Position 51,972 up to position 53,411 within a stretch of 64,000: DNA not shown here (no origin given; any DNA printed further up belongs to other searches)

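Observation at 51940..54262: Translationally coupled trio: Cys-rich 60-aa peptide + LpxL-like acyltransferase + M50-like membrane metalloprotease (candidate lipidated peptide pathway)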

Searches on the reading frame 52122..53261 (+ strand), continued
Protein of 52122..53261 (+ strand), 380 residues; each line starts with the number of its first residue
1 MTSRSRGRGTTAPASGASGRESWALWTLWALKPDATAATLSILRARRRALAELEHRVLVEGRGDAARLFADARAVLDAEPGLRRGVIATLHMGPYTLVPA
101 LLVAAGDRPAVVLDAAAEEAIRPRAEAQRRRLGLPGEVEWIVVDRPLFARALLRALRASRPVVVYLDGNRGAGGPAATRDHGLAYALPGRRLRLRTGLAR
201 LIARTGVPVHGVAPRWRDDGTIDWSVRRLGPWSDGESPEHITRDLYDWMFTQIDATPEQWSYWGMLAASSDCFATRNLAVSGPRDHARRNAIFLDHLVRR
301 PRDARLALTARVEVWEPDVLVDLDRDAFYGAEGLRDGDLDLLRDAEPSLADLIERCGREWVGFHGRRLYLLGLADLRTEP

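Call 38: fold_search(model_id=the predicted structure, library=pdb)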
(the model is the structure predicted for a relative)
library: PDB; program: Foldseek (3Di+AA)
matches with E <= 10: 1010; with E <= 0.001: 17
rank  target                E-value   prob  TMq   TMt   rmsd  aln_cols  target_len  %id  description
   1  5f2z_A                5.6e-08  1.00  0.46  0.66   5.0       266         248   22  Crystal structure of membrane associated PatA from Mycobacterium smegmatis in complex with palmitate - P21 space group (released 2016-03-09)
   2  5f2z_B                6.3e-08  1.00  0.47  0.66   4.8       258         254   21  Crystal structure of membrane associated PatA from Mycobacterium smegmatis in complex with palmitate - P21 space group (released 2016-03-09)
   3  5f2z_C                8.8e-08  1.00  0.47  0.68   4.9       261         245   21  Crystal structure of membrane associated PatA from Mycobacterium smegmatis in complex with palmitate - P21 space group (released 2016-03-09)
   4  5f2t_A                1.5e-07  1.00  0.46  0.67   5.0       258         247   20  Crystal structure of membrane associated PatA from Mycobacterium smegmatis in complex with palmitate - C 2 space group (released 2016-03-09)
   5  5f34_C                1.8e-07  1.00  0.47  0.67   4.7       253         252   20  Crystal structure of membrane associated PatA from Mycobacterium smegmatis in complex with S-hexadecyl Coenzyme A - P2 (released 2016-03-09)
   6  5oce_B                1.9e-07  1.00  0.46  0.65   5.0       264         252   22  THE MOLECULAR MECHANISM OF SUBSTRATE RECOGNITION AND CATALYSIS OF THE MEMBRANE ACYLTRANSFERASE PatA -- Complex of PatA (released 2017-12-27)
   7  5oce_A                2.3e-07  1.00  0.47  0.67   5.1       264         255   22  THE MOLECULAR MECHANISM OF SUBSTRATE RECOGNITION AND CATALYSIS OF THE MEMBRANE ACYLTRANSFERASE PatA -- Complex of PatA (released 2017-12-27)
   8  5f2t_B                2.6e-07  1.00  0.47  0.65   4.8       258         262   22  Crystal structure of membrane associated PatA from Mycobacterium smegmatis in complex with palmitate - C 2 space group (released 2016-03-09)
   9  7ojt_A                3.2e-07  1.00  0.47  0.67   4.8       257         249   21  Crystal structure of unliganded PatA, a membrane associated acyltransferase from Mycobacterium smegmatis (released 2021-10-27)
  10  5f34_A                4.0e-07  1.00  0.46  0.65   4.8       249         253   22  Crystal structure of membrane associated PatA from Mycobacterium smegmatis in complex with S-hexadecyl Coenzyme A - P2 (released 2016-03-09)
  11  5f2z_D                5.1e-07  1.00  0.47  0.65   5.2       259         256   22  Crystal structure of membrane associated PatA from Mycobacterium smegmatis in complex with palmitate - P21 space group (released 2016-03-09)
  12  5f31                  5.3e-07  1.00  0.46  0.64   5.1       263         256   21  Crystal structure of membrane associated PatA from Mycobacterium smegmatis in complex with palmitate - P 42 21 2 space g (released 2016-03-09)
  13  5knk                  6.3e-07  1.00  0.50  0.58  10.1       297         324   13  Lipid A secondary acyltransferase LpxM from Acinetobacter baumannii with catalytic residue substitution (E127A) (released 2016-09-28)
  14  5kn7                  2.7e-06  1.00  0.49  0.57  10.3       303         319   14  Lipid A secondary acyltransferase LpxM from Acinetobacter baumannii (released 2016-09-28)
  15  8g08_G                1.8e-04  0.72  0.14  0.17  16.1       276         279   16  Cryo-EM structure of SQ31f-bound Mycobacterium smegmatis ATP synthase rotational state 1 (backbone model) (released 2023-02-15)
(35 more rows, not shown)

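Call 39: search_solved_structures(query=A1, max_evalue=10, show_alignments=3)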
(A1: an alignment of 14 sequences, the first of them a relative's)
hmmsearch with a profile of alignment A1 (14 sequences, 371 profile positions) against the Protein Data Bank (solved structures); distinct sequences matched with E-value up to 10: 5.
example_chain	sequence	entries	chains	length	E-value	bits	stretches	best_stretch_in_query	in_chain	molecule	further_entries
6jfv_B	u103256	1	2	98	0.16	14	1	17-74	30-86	Keratin, type II cytoskeletal 5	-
3v7q_A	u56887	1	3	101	0.44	12.6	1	143-204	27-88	Probable ribosomal protein ylxQ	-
3on1_A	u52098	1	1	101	0.59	12.2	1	141-203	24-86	BH2414 protein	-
3tnu_B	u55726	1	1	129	0.76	11.8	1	17-73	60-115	Keratin, type II cytoskeletal 5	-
2lsm_A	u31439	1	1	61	0.82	11.7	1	163-191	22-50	DNA-packaging protein FI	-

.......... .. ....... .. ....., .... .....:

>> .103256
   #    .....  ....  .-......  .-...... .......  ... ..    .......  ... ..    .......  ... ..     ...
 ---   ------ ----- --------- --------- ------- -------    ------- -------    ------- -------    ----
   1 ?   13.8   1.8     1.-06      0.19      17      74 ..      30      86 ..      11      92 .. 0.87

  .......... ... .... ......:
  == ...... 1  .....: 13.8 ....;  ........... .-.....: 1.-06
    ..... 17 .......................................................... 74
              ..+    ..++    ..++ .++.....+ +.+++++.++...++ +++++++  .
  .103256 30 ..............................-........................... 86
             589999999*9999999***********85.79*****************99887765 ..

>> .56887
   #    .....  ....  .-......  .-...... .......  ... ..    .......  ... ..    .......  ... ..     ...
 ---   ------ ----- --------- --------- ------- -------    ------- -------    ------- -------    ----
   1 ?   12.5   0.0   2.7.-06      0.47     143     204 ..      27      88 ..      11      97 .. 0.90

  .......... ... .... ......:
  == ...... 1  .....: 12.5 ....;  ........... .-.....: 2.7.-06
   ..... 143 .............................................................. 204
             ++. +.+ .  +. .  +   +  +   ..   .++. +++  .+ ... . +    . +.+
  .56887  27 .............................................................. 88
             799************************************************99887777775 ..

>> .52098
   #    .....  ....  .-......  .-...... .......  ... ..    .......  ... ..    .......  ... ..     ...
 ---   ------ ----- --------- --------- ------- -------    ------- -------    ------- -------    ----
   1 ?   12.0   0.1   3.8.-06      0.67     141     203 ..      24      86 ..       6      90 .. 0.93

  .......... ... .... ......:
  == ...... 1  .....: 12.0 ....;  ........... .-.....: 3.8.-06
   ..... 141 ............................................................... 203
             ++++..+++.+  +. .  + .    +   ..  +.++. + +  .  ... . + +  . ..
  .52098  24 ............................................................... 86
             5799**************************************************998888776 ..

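Call 43: search_protein_representatives(alignment_id=A1)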
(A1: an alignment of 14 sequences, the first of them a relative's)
Query: 14 sequences, 371 profile positions. Proteins with E-value up to 0.001 (for the whole library): 650; up to 1e-10: 188; up to 1e-30: 20. The best 150 are listed.
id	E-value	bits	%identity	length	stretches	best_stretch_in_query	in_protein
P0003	1.2e-191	652.9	-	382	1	8-370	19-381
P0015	5.8e-162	555.2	-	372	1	7-370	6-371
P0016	1.3e-128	445.4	-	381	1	9-368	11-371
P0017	2.2e-124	431.5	-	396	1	5-368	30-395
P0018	5.7e-117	407.2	-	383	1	5-368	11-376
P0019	5.0e-114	397.5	-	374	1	5-367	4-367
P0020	3.3e-104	365.2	-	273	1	9-249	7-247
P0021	1.9e-102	359.4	-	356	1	9-366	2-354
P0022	1.1e-87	310.8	-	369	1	8-368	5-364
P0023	1.5e-81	290.6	-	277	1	28-230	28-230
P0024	1.4e-78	280.9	-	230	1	147-368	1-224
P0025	4.0e-78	279.3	-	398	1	10-369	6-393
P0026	2.1e-77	276.9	-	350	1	8-367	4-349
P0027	1.7e-73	264.1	-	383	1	8-365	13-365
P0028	3.4e-56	207.2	-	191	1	9-191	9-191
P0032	2.5e-34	135.3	-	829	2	74-364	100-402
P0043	1.3e-17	80.2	-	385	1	61-367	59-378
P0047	5.8e-17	78.1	-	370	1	44-259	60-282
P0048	1.1e-16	77.1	-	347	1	74-258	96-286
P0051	2.1e-16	76.2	-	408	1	74-357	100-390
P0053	5.3e-16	74.9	-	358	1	77-259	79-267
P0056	1.0e-15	74.0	-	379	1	77-259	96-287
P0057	1.3e-15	73.7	-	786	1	24-252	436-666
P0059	1.5e-15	73.4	-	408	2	65-257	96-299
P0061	2.6e-15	72.7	-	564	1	134-321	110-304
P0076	1.6e-14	70.1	-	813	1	41-368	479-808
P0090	4.2e-14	68.7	-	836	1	45-289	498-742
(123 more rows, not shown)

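Call 51: list_cluster_members(proteins=[P0043, P0047, P0048, P0051, P0053, P0056, P0059, P0076, P0032, P0061])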
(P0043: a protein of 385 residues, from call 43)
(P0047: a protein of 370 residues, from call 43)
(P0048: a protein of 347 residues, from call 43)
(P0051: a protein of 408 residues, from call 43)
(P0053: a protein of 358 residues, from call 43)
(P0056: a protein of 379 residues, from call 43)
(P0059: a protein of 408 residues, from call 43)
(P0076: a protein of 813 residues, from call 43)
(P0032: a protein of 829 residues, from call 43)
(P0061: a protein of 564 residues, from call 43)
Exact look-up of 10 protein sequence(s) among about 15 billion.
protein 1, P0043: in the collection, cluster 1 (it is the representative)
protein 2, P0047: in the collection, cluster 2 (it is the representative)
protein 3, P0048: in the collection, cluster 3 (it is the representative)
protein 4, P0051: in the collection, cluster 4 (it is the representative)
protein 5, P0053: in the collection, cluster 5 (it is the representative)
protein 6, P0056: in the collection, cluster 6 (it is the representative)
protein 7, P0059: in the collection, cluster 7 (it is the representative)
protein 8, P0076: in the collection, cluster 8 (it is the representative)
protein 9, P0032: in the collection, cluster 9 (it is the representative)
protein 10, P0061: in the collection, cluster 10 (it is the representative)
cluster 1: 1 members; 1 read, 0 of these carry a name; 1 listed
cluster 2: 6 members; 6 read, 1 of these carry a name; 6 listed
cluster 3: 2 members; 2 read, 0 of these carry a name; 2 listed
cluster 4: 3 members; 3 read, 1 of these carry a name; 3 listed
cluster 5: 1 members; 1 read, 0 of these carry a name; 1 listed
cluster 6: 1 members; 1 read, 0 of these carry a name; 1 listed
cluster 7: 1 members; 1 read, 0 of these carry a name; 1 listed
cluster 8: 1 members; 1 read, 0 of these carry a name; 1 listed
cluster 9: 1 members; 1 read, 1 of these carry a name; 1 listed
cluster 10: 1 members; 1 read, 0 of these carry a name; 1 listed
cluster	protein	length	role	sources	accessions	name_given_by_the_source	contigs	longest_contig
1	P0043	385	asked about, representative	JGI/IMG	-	-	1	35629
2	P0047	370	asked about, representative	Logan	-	-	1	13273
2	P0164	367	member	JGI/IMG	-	lauroyl/myristoyl acyltransferase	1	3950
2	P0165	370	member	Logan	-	-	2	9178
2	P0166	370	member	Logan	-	-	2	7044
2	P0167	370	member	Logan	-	-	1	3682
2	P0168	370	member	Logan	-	-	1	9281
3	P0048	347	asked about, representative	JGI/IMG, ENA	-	-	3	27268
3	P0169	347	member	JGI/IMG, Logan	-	-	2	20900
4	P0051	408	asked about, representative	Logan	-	-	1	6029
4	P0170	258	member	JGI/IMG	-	hypothetical protein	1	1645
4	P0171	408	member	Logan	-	-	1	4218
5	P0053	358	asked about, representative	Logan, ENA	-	-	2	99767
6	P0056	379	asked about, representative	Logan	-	-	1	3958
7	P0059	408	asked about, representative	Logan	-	-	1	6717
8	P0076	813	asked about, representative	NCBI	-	-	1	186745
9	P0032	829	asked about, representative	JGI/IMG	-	lauroyl/myristoyl acyltransferase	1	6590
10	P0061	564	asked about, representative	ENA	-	-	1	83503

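Call 52: find_encoding_contigs(protein=P0061, flank=8000, max_places=1)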
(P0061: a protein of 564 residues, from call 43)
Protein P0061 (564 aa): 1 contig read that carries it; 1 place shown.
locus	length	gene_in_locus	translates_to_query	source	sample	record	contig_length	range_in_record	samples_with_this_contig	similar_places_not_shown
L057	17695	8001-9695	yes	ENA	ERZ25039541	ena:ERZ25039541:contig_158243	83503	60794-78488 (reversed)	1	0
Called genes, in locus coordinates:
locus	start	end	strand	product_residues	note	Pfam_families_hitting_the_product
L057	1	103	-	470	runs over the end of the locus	PF03349:Toluene_X (weak)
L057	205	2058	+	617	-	PF17389:Bac_rhamnosid6H (weak), PF22422:MGH1-like_GH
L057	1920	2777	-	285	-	PF13428:TPR_14 (faint), PF07719:TPR_2 (faint), PF13414:TPR_11 (faint), PF13424:TPR_12 (faint), PF14559:TPR_19 (faint), PF13431:TPR_17 (faint), PF00515:TPR_1 (faint), PF13432:TPR_16, +3 more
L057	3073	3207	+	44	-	-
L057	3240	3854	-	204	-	-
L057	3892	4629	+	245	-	-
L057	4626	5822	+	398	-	PF00491:Arginase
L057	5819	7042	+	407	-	PF03279:Lip_A_acyltrans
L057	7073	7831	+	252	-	-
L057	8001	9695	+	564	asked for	PF03279:Lip_A_acyltrans (weak), PF00501:AMP-binding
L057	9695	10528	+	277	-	PF00501:AMP-binding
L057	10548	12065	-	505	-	-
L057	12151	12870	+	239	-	PF00550:PP-binding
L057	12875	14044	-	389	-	PF01565:FAD_binding_4, PF04030:ALO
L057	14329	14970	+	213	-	PF13360:PQQ_2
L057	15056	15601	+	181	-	PF13360:PQQ_2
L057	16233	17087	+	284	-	-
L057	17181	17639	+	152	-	-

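Call 53: find_encoding_contigs(protein=P0076, flank=8000, max_places=1)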
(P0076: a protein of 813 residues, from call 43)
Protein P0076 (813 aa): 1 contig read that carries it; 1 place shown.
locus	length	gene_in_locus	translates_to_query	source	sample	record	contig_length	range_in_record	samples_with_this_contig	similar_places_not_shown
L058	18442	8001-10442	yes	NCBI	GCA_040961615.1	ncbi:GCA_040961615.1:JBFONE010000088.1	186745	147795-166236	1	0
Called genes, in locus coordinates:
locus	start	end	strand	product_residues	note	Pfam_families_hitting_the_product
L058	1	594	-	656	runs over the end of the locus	PF01979:Amidohydro_1, PF07969:Amidohydro_3 (weak)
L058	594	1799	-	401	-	PF07992:Pyr_redox_2, PF13738:Pyr_redox_3 (weak), PF00070:Pyr_redox, PF14721:AIF_C (weak)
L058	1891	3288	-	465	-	PF01554:MatE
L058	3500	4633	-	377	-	PF01266:DAO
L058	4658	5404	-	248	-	PF02517:Rce1-like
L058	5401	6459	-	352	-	PF12698:ABC2_membrane_3, PF01061:ABC2_membrane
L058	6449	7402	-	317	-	PF00005:ABC_tran, PF13304:AAA_21 (weak)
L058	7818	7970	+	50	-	-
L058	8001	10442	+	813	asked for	PF03279:Lip_A_acyltrans (weak)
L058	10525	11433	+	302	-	PF02517:Rce1-like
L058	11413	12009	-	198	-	PF03352:Adenine_glyco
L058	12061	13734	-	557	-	-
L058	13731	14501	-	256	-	PF00005:ABC_tran, PF13304:AAA_21 (faint)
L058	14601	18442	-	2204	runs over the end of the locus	PF01645:Glu_synthase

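Call 59: search_solved_structures(query=A2, max_evalue=10, show_alignments=4)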
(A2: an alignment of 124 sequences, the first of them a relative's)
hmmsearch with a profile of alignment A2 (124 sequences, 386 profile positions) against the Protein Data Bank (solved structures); distinct sequences matched with E-value up to 10: 6.
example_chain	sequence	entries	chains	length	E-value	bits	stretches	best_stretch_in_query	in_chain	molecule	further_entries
5f2t_A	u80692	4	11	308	3.8e-13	52.6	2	192-278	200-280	Phosphatidylinositol mannoside acyltransferase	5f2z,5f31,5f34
5oce_A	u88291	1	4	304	3.9e-13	52.6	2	192-278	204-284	Phosphatidylinositol mannoside acyltransferase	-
7ojt_A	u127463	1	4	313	4.1e-13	52.5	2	192-278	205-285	Phosphatidylinositol mannoside acyltransferase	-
5kn7_B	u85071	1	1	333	3.5e-06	29.7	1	29-278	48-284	Lipid A biosynthesis lauroyl acyltransferase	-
5knk_B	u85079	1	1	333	3.6e-06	29.7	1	29-278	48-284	Lipid A biosynthesis lauroyl acyltransferase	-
2wia_A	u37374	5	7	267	0.65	12.4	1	206-231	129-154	FERROUS IRON TRANSPORT PROTEIN B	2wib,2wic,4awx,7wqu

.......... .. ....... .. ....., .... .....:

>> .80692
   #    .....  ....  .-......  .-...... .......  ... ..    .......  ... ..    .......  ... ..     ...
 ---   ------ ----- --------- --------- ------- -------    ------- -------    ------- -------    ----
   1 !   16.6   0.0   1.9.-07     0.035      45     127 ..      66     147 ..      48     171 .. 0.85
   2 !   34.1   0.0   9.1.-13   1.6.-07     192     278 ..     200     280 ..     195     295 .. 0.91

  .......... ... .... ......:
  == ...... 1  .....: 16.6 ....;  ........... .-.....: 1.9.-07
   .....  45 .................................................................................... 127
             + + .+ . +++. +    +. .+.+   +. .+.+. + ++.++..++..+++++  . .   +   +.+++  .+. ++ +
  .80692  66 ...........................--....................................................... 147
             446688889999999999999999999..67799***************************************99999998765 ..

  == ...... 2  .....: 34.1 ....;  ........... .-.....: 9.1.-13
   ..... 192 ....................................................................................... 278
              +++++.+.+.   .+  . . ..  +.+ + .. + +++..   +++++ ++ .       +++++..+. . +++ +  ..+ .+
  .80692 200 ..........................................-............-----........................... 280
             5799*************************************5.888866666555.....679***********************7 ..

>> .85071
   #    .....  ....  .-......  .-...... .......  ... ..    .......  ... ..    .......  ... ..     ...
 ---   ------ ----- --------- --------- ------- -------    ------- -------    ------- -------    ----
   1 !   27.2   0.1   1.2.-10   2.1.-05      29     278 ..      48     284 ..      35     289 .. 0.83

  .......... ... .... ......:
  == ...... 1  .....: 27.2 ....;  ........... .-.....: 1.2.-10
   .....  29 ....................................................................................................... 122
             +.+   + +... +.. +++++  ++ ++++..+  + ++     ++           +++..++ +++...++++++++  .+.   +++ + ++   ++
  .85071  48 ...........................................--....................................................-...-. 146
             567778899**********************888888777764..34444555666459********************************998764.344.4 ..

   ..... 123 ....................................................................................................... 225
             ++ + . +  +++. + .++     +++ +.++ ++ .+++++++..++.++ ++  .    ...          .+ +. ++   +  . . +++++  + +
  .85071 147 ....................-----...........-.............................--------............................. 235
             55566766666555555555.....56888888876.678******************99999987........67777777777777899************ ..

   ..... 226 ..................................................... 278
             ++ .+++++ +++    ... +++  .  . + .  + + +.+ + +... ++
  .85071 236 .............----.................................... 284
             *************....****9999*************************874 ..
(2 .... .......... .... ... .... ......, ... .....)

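Call 67: find_encoding_contigs(protein=P0043, flank=8000, max_places=1)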
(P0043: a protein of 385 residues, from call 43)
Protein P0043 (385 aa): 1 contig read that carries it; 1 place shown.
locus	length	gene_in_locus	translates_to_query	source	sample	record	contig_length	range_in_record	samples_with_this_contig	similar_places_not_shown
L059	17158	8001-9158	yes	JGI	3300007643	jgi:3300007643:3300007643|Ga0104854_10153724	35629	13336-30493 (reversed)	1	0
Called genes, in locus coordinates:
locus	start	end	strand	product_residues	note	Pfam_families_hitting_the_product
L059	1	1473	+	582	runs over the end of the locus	PF13414:TPR_11, PF13432:TPR_16, PF00515:TPR_1, PF13414:TPR_11, PF13432:TPR_16, PF00515:TPR_1, PF07719:TPR_2, PF13414:TPR_11, +17 more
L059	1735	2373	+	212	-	-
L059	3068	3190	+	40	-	-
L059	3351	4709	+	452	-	-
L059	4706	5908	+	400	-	PF00491:Arginase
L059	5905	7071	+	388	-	PF03279:Lip_A_acyltrans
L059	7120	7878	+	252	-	-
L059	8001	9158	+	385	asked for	PF03279:Lip_A_acyltrans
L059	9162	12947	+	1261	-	PF00501:AMP-binding, PF23024:AMP-dom_DIP2-like, PF02771:Acyl-CoA_dh_N, PF02770:Acyl-CoA_dh_M, PF00441:Acyl-CoA_dh_1, PF22924:ACOX_C_alpha1, PF00550:PP-binding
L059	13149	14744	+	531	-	PF13360:PQQ_2 (faint), PF06739:SBBP (weak)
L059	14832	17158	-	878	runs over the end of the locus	PF17148:DUF5117, PF16313:DUF4953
